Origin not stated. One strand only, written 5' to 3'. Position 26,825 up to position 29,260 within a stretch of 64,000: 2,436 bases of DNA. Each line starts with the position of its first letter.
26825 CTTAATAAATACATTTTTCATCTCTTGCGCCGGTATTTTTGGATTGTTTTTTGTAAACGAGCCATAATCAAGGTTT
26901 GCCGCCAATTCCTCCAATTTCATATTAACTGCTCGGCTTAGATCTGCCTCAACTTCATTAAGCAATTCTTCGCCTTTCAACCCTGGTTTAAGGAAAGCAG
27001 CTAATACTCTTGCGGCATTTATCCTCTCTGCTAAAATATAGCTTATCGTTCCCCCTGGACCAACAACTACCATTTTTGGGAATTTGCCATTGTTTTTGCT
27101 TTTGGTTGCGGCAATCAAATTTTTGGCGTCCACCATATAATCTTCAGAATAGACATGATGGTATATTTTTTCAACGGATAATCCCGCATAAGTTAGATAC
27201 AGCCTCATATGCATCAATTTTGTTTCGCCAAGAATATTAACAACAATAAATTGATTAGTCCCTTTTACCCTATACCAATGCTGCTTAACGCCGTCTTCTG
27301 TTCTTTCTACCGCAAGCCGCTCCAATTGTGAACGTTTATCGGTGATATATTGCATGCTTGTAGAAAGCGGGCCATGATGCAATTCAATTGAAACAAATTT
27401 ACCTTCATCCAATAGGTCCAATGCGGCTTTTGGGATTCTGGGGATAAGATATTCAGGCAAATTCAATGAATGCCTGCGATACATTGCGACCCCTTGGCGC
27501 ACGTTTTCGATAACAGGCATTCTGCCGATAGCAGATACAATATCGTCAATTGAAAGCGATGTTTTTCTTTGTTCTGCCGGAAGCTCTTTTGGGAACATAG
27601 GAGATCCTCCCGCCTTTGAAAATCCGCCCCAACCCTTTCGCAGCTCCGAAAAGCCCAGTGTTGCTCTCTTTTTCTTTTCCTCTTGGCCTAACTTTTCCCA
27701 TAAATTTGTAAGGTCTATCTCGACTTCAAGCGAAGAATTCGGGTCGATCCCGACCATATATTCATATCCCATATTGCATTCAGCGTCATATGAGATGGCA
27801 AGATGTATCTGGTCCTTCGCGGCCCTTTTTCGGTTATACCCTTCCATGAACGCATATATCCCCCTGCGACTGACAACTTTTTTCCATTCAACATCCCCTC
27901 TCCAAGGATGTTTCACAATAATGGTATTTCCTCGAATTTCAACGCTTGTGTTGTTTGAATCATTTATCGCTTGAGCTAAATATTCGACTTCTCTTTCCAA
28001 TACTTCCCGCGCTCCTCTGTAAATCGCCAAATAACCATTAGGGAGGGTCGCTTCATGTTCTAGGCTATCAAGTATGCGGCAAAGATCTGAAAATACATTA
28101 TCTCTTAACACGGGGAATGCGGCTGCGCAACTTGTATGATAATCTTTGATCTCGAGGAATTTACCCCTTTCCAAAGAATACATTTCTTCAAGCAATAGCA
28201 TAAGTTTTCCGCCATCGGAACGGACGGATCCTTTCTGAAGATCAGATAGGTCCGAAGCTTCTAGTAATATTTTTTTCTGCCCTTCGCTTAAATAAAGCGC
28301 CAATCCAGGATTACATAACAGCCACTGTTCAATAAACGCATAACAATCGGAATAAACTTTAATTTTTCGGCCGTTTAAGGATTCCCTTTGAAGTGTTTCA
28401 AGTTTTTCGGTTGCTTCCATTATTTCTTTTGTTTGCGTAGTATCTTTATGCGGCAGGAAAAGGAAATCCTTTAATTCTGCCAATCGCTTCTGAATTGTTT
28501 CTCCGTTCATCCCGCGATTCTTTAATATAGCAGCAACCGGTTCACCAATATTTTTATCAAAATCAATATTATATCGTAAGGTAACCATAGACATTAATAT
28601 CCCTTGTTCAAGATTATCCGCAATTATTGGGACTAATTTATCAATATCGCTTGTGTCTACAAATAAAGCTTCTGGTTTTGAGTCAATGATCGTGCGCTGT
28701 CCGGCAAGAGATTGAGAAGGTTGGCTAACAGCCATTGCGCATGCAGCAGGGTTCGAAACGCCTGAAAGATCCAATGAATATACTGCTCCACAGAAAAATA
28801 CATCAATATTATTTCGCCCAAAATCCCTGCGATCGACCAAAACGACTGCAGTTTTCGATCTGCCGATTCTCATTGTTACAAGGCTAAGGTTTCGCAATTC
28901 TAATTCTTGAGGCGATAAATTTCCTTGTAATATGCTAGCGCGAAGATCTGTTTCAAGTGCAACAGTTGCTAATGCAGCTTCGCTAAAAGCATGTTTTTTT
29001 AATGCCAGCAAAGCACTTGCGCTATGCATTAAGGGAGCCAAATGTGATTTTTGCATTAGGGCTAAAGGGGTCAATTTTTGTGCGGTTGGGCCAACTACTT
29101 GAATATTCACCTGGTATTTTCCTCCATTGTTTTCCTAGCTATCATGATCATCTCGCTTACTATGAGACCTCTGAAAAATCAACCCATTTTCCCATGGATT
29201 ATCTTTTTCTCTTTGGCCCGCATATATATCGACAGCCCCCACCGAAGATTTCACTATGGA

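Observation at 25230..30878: Orphan three-gene locus: HEAT-ADP-ribosylglycohydrolase, 1091-aa protein with nucleosidase-like C-terminus, and a coupled 200-aa protein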

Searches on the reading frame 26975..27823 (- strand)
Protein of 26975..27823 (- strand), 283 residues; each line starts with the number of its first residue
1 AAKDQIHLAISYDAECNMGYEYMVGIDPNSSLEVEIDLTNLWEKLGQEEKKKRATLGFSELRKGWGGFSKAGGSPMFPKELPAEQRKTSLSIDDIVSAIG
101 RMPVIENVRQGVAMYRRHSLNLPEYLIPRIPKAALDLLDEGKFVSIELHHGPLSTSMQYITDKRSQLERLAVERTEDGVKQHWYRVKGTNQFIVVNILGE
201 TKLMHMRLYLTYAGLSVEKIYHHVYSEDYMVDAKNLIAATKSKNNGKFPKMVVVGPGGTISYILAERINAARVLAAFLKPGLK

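Call 98: search_solved_structures(query=A4, max_evalue=10, show_alignments=1)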
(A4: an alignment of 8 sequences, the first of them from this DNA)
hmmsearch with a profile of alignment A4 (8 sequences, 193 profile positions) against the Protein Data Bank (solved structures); distinct sequences matched with E-value up to 10: 10.
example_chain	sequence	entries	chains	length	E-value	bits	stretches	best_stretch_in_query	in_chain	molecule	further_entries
6vr8_I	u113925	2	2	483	0.0024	21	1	44-169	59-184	Mur ligase middle domain protein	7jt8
7ufp_I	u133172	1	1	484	0.0024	21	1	44-169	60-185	Mur ligase middle domain protein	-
3tnl_A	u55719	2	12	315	0.055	16.6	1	121-178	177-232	Shikimate dehydrogenase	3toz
9y6s_6z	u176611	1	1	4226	0.18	14.9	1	102-151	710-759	Dynein heavy chain, putative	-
1ww1_A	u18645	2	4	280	0.2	14.8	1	114-167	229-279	tRNase Z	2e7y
2hdb_A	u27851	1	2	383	0.9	12.6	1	120-171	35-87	HMG-CoA synthase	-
1x9e_A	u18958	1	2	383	0.91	12.6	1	120-171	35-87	HMG-CoA synthase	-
3v4n_A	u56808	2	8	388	0.93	12.6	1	120-171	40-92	HMG-CoA synthase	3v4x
1ysl_A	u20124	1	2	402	0.98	12.5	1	120-171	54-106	HMG-CoA synthase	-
6gyb_c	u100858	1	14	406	2.2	11.4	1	118-180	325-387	VirB10 protein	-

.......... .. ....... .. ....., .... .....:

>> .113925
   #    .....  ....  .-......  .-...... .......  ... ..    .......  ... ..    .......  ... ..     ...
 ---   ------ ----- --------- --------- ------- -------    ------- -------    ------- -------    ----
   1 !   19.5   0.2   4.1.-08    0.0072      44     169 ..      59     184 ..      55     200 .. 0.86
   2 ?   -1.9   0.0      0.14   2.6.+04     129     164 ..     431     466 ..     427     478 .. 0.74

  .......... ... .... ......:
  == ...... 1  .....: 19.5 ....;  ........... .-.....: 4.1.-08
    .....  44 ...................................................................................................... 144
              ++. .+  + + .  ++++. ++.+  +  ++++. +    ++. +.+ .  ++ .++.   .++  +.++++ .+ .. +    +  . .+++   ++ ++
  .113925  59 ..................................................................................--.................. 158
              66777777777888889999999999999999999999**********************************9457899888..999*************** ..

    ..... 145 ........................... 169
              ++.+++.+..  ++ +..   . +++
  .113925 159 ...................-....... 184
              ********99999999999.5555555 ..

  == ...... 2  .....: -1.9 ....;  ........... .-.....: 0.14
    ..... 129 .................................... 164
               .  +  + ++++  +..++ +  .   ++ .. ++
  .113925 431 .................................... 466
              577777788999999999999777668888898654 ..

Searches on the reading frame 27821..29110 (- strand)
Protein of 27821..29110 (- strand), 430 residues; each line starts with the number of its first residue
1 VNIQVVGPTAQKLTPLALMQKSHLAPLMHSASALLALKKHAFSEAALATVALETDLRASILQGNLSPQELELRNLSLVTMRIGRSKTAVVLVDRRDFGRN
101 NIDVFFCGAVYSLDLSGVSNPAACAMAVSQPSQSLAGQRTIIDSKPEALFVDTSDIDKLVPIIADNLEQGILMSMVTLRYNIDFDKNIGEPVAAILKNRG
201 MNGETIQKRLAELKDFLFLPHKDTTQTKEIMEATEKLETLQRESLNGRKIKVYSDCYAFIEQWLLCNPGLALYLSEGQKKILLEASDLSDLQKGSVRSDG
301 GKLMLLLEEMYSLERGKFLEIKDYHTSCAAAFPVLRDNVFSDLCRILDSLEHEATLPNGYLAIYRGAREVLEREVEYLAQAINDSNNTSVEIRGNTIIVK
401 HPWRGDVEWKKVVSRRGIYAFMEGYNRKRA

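Call 117: search_solved_structures(query=A6, max_evalue=10)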
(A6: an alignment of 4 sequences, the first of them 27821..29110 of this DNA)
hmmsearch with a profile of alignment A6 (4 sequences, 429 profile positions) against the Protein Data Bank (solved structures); distinct sequences matched with E-value up to 10: 2.
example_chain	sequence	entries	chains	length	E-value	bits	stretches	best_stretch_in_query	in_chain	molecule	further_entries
3osu_A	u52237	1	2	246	0.095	14.6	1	11-116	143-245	3-oxoacyl-[acyl-carrier-protein] reductase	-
3sj7_A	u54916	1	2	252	0.11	14.5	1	11-116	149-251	3-oxoacyl-(Acyl-carrier-protein) reductase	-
